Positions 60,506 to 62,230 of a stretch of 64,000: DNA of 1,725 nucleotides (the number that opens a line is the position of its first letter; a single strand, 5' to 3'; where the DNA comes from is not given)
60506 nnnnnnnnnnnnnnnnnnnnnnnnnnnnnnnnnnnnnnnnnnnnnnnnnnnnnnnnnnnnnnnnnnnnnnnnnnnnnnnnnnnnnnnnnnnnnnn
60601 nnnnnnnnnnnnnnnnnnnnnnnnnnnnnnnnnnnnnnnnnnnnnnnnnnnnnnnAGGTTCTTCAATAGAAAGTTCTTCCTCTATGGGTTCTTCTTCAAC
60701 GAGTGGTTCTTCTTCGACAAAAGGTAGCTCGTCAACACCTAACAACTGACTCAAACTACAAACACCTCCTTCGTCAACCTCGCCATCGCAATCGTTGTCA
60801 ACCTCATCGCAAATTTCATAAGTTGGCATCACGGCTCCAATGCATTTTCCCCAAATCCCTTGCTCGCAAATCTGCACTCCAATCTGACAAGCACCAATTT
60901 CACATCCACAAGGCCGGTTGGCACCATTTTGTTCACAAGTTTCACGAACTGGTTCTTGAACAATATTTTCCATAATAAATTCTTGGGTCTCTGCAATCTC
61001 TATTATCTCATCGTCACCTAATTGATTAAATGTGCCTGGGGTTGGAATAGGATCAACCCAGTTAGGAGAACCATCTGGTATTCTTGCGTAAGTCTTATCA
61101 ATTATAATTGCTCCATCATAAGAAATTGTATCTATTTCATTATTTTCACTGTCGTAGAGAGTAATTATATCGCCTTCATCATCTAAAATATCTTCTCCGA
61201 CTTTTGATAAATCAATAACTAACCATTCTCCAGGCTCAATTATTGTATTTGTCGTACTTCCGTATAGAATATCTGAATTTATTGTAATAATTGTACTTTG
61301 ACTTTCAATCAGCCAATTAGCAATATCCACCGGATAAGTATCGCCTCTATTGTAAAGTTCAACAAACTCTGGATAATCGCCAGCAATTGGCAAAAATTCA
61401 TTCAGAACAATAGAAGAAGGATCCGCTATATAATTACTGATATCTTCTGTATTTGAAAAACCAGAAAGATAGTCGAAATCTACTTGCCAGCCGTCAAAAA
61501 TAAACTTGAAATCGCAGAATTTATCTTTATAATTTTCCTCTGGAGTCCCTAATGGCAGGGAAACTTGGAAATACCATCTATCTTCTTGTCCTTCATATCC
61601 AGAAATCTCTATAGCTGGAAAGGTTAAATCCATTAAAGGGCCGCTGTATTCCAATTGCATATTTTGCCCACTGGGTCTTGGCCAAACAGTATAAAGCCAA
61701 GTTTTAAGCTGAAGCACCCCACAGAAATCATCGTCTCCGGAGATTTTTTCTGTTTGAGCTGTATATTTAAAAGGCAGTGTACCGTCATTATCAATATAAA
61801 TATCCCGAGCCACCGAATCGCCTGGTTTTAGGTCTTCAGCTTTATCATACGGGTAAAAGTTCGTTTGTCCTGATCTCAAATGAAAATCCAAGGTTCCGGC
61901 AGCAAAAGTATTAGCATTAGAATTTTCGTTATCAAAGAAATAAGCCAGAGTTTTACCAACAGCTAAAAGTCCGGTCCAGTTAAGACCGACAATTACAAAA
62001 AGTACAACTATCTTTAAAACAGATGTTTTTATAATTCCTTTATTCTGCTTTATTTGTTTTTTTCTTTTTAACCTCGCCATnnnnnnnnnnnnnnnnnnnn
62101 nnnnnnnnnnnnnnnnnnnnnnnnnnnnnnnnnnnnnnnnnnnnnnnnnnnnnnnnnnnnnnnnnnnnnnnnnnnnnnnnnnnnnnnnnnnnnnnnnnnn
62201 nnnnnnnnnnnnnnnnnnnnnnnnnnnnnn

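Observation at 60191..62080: Mosaic 629-aa protein: TasA-like head, lamin-tail domain, Cys-rich DNDCDG module and ~190-aa polyacidic tail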

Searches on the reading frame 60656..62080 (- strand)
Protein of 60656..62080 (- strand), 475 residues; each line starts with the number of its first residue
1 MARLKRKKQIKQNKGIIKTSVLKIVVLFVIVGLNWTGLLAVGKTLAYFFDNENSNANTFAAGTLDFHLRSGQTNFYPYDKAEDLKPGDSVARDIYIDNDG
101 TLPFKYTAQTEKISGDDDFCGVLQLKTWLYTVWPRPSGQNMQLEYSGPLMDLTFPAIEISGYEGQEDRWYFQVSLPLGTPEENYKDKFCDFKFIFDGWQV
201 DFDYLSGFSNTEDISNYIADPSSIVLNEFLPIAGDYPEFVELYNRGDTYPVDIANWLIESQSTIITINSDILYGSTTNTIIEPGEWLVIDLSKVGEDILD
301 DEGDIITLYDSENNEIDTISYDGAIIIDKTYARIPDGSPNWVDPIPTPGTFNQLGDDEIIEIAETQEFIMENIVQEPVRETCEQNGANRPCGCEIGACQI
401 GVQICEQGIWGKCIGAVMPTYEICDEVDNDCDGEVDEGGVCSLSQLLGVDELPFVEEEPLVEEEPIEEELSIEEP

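Call 9: find_homologous_proteins(query=window:60656-62080:-, max_evalue=0.001)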
Query window:60656-62080:- (475 aa): 314 proteins with E <= 0.001 among 5859 candidates; the best 120 are listed.
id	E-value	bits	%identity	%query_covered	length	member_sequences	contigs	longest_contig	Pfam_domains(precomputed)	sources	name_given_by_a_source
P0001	0.0e+0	1098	100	100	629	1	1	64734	PF00932.26,PF12389.14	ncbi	-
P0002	2.2e-104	368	53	68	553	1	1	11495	PF00932.26,PF12389.14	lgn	-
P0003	1.2e-103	366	52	74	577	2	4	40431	PF00932.26,PF12389.14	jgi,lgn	jgi:predicted ribosomally synthesized peptide with SipW-like signal peptide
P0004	1.7e-100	355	51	68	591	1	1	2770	PF00932.26,PF12389.14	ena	-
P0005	6.6e-100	353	52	70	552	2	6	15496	PF00932.26,PF12389.14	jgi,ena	-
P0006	3.0e-99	351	51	72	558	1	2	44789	PF00932.26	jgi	-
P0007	6.5e-96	340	50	71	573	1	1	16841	PF00932.26,PF12389.14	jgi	jgi:predicted ribosomally synthesized peptide with SipW-like signal peptide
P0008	6.9e-82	294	67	28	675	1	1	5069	PF00932.26,PF12389.14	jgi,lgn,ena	-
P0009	1.9e-79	286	54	57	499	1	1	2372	PF00932.26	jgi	-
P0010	3.9e-66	242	41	61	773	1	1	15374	PF07953.21,PF00932.26,PF12389.14,PF13385.14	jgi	-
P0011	8.0e-66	241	42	61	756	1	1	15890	PF00932.26,PF12389.14,PF13385.14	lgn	-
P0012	5.6e-62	228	46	46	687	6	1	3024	PF00932.26,PF12389.14,PF16656.12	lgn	-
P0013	4.0e-61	225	41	67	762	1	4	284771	PF07953.21,PF00932.26,PF13385.14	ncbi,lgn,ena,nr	ncbi:lamin tail domain-containing protein [Candidatus Parcubacteria bacterium]|nr:lamin tail domain-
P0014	2.4e-60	223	50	48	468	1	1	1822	PF00932.26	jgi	jgi:hypothetical protein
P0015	2.8e-60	223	39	72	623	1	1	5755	PF00932.26,PF12389.14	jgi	-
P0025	3.4e-54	203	38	71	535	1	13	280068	PF00932.26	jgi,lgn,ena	jgi:predicted ribosomally synthesized peptide with SipW-like signal peptide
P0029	7.6e-53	198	36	99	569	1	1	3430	-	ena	-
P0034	9.6e-51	191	36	95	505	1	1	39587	PF11617.14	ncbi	-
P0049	2.4e-45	173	63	15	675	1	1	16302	PF11617.14,PF01436.28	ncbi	-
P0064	4.1e-42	163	79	13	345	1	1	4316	PF11617.14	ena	-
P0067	8.3e-42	162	42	43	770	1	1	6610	PF00932.26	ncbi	-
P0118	1.3e-33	135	53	11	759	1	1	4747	PF11617.14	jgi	jgi:hypothetical protein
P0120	1.5e-33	135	33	77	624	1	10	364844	PF00932.26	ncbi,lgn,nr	ncbi:MAG: lamin tail domain-containing protein [Candidatus Sungbacteria bacterium]|nr:lamin tail dom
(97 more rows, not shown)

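Call 13: find_encoding_contigs(protein=P0001, flank=10000, max_places=3)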
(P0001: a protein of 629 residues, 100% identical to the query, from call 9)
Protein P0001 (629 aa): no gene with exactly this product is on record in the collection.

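Call 16: list_cluster_members(proteins=[P0001, P0034, P0029])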
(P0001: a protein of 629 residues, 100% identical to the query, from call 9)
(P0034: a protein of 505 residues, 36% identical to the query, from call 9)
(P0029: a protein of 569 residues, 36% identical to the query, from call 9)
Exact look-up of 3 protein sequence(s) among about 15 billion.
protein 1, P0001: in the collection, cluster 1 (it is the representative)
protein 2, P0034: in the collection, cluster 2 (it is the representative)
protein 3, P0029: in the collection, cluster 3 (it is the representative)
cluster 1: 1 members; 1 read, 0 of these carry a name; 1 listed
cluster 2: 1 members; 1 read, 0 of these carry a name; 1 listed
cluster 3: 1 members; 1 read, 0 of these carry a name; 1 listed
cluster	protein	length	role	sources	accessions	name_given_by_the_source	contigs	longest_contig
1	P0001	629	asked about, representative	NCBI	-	-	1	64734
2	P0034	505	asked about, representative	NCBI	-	-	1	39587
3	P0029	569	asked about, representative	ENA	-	-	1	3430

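Call 23: find_encoding_contigs(protein=P0003, flank=7000, max_places=2)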
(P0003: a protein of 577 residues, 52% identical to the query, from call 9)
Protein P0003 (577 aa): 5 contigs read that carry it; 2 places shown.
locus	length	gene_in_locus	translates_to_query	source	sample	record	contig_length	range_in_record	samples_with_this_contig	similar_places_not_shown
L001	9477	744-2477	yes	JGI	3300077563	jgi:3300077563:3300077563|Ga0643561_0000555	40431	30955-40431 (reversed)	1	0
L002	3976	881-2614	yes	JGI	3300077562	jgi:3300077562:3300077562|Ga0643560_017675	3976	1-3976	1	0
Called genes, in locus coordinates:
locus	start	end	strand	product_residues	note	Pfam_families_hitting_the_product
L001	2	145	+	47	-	?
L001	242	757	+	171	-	-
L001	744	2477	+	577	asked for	PF12389:Peptidase_M73, PF00932:LTD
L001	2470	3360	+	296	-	-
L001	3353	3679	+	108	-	-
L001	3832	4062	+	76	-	-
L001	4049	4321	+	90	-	-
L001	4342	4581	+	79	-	-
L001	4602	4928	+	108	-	-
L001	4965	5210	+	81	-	-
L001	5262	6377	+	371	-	PF02661:Fic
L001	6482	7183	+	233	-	-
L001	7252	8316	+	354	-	PF01926:MMR_HSR1, PF02421:FeoB_N (weak), PF06071:YchF-GTPase_C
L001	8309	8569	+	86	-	PF00708:Acylphosphatase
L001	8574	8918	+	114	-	-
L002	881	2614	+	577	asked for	PF12389:Peptidase_M73, PF00932:LTD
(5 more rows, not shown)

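Call 24: find_encoding_contigs(protein=P0034, flank=7000, max_places=2)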
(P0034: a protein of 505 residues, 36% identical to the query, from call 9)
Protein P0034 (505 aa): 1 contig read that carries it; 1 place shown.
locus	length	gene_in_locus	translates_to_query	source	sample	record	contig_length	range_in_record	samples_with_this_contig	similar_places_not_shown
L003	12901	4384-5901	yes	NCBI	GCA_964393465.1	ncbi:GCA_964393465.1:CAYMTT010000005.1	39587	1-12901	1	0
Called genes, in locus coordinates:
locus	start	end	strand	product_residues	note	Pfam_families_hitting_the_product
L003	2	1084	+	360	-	?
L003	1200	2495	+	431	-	PF12389:Peptidase_M73 (weak)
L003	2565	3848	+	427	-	-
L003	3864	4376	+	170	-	PF00717:Peptidase_S24 (weak)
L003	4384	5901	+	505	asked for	PF11617:Cu-binding_MopE (weak)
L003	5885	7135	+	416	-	PF16656:Pur_ac_phosph_N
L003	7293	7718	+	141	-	-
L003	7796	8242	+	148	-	PF13298:LigD_N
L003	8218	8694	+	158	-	PF03073:TspO_MBR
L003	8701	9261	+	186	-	PF03891:DUF333, PF00254:FKBP_C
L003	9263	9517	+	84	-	-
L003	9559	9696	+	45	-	-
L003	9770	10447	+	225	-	-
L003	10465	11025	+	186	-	PF10648:Gmad2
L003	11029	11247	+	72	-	PF20204:DUF6566 (weak)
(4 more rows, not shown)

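Call 25: find_encoding_contigs(protein=P0013, flank=7000, max_places=2)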
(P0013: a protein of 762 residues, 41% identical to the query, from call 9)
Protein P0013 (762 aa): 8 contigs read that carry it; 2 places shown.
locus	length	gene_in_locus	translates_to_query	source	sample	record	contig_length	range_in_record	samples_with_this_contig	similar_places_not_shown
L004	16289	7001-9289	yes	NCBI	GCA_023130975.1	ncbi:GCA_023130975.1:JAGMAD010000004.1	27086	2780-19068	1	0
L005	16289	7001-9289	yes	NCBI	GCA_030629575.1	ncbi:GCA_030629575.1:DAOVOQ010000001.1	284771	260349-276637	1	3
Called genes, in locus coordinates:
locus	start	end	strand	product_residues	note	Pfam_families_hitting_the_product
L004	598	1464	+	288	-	PF16656:Pur_ac_phosph_N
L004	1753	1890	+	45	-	-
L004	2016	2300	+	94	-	-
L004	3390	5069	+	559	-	PF12389:Peptidase_M73 (weak), PF00526:Dicty_CTDC (faint)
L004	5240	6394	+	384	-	PF12389:Peptidase_M73 (weak)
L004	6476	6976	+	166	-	PF10502:Peptidase_S26 (weak)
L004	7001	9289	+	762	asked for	PF00932:LTD, PF07953:Toxin_R_bind_N, PF13385:Laminin_G_3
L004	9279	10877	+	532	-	PF16656:Pur_ac_phosph_N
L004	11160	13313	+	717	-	PF10096:DUF2334, PF00535:Glycos_transf_2, PF10111:Glyco_tranf_2_2 (faint), PF13641:Glyco_tranf_2_3 (weak), PF00535:Glycos_transf_2, PF13506:Glyco_transf_21, PF13641:Glyco_tranf_2_3, PF13632:Glyco_trans_2_3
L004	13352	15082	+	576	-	PF01522:Polysacc_deac_1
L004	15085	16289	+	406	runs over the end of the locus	PF02638:GHL10, PF14488:DUF4434 (faint), PF14871:GHL6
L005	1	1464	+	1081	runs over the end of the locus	PF13948:DUF4215 (weak), PF07691:PA14 (weak), PF16656:Pur_ac_phosph_N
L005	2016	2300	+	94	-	-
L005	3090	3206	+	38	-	-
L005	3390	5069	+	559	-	PF12389:Peptidase_M73 (weak), PF00526:Dicty_CTDC (faint)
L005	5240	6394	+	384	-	PF12389:Peptidase_M73 (weak)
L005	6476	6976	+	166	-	PF10502:Peptidase_S26 (weak)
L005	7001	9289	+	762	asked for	PF00932:LTD, PF07953:Toxin_R_bind_N, PF13385:Laminin_G_3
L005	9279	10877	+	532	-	PF16656:Pur_ac_phosph_N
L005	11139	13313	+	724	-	PF10096:DUF2334, PF00535:Glycos_transf_2, PF10111:Glyco_tranf_2_2 (faint), PF13641:Glyco_tranf_2_3 (weak), PF00535:Glycos_transf_2, PF13506:Glyco_transf_21, PF13641:Glyco_tranf_2_3, PF13632:Glyco_trans_2_3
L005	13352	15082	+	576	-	PF01522:Polysacc_deac_1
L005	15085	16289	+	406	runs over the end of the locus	PF02638:GHL10, PF14488:DUF4434 (faint), PF14871:GHL6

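Call 28: search_protein_families(library=pfam, proteins=[P0034, P0029, P0067, P0049, P0064, P0013, P0003], max_evalue=0.01)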
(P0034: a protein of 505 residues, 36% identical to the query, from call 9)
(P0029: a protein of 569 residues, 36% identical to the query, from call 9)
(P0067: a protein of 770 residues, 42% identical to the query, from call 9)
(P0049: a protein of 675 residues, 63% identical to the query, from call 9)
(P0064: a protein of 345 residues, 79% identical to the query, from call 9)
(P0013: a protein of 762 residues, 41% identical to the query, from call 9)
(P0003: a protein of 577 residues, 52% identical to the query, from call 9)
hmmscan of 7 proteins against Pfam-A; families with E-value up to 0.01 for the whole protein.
P0034 (505 aa): 2 families
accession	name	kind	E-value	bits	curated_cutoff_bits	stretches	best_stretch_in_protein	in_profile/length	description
PF11617.13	Cu-binding_MopE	-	6e-06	26.8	27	1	373-389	14-30/30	Putative metal-binding motif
PF12389.13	Peptidase_M73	-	0.0051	17.1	22.5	0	23-80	18-74/196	Camelysin metallo-endopeptidase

P0029 (569 aa): 1 family
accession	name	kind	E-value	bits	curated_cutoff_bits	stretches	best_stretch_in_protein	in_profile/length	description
PF12389.13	Peptidase_M73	-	6.3e-05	23.3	22.5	1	45-106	19-79/196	Camelysin metallo-endopeptidase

P0067 (770 aa): 1 family
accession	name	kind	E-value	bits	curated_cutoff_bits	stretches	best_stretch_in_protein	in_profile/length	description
PF00932.25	LTD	-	3.5e-13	50.3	34.3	1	397-506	7-107/109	Lamin Tail Domain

P0049 (675 aa): 2 families
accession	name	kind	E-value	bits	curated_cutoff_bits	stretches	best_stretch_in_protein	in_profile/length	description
PF01436.27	NHL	-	2.3e-11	43.6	20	0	540-564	1-25/28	NHL repeat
PF11617.13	Cu-binding_MopE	-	5.7e-11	42.9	27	2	169-184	15-30/30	Putative metal-binding motif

P0064 (345 aa): 1 family
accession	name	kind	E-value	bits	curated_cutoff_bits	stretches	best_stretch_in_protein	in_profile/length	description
PF11617.13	Cu-binding_MopE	-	2.6e-10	40.8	27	2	154-169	15-30/30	Putative metal-binding motif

P0013 (762 aa): 4 families
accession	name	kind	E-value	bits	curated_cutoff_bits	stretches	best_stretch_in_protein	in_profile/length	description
PF13385.13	Laminin_G_3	-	1.4e-23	84.2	27.6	1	376-536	1-150/151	Concanavalin A-like lectin/glucanases superfamily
PF00932.25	LTD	-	1.8e-12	48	34.3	1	224-321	6-108/109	Lamin Tail Domain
PF07953.20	Toxin_R_bind_N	-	0.00022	21.4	23.8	1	345-530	2-190/191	Clostridium neurotoxin, N-terminal receptor binding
PF12389.13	Peptidase_M73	-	0.00087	19.6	22.5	1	46-106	19-72/196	Camelysin metallo-endopeptidase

P0003 (577 aa): 2 families
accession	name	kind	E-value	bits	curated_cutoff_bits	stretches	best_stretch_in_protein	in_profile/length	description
PF00932.25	LTD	-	2e-13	51.1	34.3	1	234-334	5-108/109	Lamin Tail Domain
PF12389.13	Peptidase_M73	-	2e-08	34.7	22.5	1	35-95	24-78/196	Camelysin metallo-endopeptidase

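Call 32: predict_structure(alignment_id=A1)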
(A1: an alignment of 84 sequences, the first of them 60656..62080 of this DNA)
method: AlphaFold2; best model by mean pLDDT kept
length: 475 residues; sequences in the alignment: 84
mean_pLDDT: 74.7   pTM: 0.54
mean pLDDT of the five models: 74.7, 74.3, 74.3, 73.4, 73.2
residues with pLDDT >= 90: 213; 70-90: 72; 50-70: 89; < 50: 101
segments of 3 or more residues with pLDDT < 50: 1-3, 48-51, 348-354, 372-452
pLDDT, mean of each block of 10 residues (from residue 1): 52 65 94 88 54 60 92 88 92 95 95 95 96 64 95 88 81 96 88 96 90 93 85 93 85 96 95 96 93 95 94 90 90 67 52 56 57 44 41 39 38 39 39 38 37 53 55 54
secondary structure, 60 per line:
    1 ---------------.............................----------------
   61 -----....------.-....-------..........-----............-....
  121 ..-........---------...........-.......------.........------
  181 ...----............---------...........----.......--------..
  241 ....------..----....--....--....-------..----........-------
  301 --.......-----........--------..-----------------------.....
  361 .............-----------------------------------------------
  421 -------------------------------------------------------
elements in order: H16-44 E66-69 H78-81 E89-98 E104-115 H117-122 E124-131 E141-148 E153-159 E166-174 E188-199 E209-219 E224-230 E239-244 E257-260 E263-266 E286-290 E303-309 E315-322 H356-373

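Call 34: fold_search(model_id=the predicted structure, library=pdb)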
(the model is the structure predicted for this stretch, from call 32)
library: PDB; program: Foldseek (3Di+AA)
matches with E <= 10: 1518; with E <= 0.001: 122
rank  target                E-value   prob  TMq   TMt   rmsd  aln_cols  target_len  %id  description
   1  1l9m_B                1.8e-06  1.00  0.18  0.14  13.4       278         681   10  Three-dimensional structure of the human transglutaminase 3 enzyme: binding of calcium ions change structure for activ (released 2002-05-29)
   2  1nug_B                2.4e-06  1.00  0.19  0.14  13.6       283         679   11  Role of Calcium Ions in the Activation and Activity of the Transglutaminase 3 Enzyme (2 calciums, 1 Mg, inactive form) (released 2003-04-22)
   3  1l9m_A                2.5e-06  1.00  0.18  0.14  14.8       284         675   11  Three-dimensional structure of the human transglutaminase 3 enzyme: binding of calcium ions change structure for activ (released 2002-05-29)
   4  8oxw_A                5.6e-06  1.00  0.19  0.14  12.7       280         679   12  Transglutaminase 3 in complex with DH patient-derived Fab DH63-B02 (released 2023-10-18)
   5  4kkq_A                7.3e-06  1.00  0.15  0.27  19.1       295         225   11  Crystal structure of Vibrio cholerae RbmA (crystal form 1) (released 2013-05-22)
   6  8csw                  7.7e-06  1.00  0.18  0.14  13.8       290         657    9  Local refinement of protein 4.2 in Class 2 of erythrocyte ankyrin-1 complex (released 2022-07-20)
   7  1ex0_B                9.1e-06  1.00  0.18  0.13  14.6       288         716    9  HUMAN FACTOR XIII, MUTANT W279F ZYMOGEN (released 2003-12-23)
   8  9ijj_P                1.0e-05  1.00  0.20  0.17  14.6       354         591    9  In situ structure of the central apparatus in mouse sperm axoneme. (released 2025-06-04)
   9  8aur_A                1.1e-05  1.00  0.24  0.45   7.7       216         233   16  Cryo-EM structure of a TasA fibre (released 2022-11-30)
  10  1evu_B                1.1e-05  1.00  0.18  0.13  16.2       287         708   10  HUMAN FACTOR XIII WITH CALCIUM BOUND IN THE ION SITE (released 2000-05-10)
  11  9i1y_B                1.2e-05  1.00  0.20  0.35  15.4       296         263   11  WxLIP from Enterococcus faecium (released 2026-01-28)
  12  8k2j                  1.3e-05  1.00  0.19  0.18  18.0       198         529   12  Crystal structure of Group 3 Oligosaccharide/Monosaccharide-releasing beta-N-acetylgalactosaminidase NgaDssm, apo form (released 2024-04-24)
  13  8oxy_A                1.3e-05  1.00  0.19  0.14  13.1       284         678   11  Transglutaminase 3 without calcium in complex with DH patient-derived Fab DH63-B02 (released 2023-10-18)
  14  7uzs                  1.3e-05  1.00  0.18  0.14  12.7       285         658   10  Protein 4.2 (local refinement from consensus reconstruction of ankyrin complex classes) (released 2022-07-20)
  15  1fie_A                1.8e-05  1.00  0.19  0.14  14.1       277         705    9  RECOMBINANT HUMAN COAGULATION FACTOR XIII (released 1997-02-12)
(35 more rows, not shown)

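Call 36: find_encoding_contigs(protein=P0025, flank=7000, max_places=1)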
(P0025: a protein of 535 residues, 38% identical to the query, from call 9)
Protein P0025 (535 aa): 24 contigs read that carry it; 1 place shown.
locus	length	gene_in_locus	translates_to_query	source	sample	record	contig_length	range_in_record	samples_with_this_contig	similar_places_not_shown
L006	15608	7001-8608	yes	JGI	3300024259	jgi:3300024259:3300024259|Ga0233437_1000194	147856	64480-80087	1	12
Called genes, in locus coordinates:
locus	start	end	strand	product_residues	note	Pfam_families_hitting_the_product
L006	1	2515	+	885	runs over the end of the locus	PF02861:Clp_N, PF23569:NBD_SMAX1, PF00004:AAA, PF17871:AAA_lid_9, PF07724:AAA_2, PF00004:AAA, PF07728:AAA_5, PF10431:ClpB_D2-small, +4 more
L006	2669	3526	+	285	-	-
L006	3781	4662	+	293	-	-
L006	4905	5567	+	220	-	PF12389:Peptidase_M73 (weak)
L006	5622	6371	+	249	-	PF12389:Peptidase_M73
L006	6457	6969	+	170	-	-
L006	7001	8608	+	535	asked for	PF00932:LTD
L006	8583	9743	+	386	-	PF16656:Pur_ac_phosph_N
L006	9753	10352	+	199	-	-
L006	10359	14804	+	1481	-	PF00932:LTD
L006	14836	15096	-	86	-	-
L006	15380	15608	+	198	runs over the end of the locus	-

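Call 37: find_encoding_contigs(protein=P0120, flank=7000, max_places=1)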
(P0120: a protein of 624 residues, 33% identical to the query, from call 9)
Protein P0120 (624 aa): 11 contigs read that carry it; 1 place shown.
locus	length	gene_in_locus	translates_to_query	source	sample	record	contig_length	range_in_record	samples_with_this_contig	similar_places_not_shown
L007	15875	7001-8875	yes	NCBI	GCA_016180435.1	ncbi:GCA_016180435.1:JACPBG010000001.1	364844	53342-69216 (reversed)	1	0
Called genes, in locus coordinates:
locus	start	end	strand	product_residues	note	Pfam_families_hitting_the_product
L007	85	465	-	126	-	PF00213:OSCP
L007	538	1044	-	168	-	PF00430:ATP-synt_B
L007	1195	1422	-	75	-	PF00137:ATP-synt_C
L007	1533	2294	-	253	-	PF00119:ATP-synt_A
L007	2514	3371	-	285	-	PF01435:Peptidase_M48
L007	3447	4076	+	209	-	PF09335:VTT_dom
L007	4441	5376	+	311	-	PF12389:Peptidase_M73 (weak)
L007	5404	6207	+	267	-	PF12389:Peptidase_M73 (faint)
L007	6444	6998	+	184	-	-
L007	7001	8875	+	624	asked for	PF00932:LTD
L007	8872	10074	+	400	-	-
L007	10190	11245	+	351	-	PF00188:CAP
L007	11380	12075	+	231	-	PF00215:OMPdecase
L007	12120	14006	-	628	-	PF02310:B12-binding, PF04055:Radical_SAM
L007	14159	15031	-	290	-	PF01145:Band_7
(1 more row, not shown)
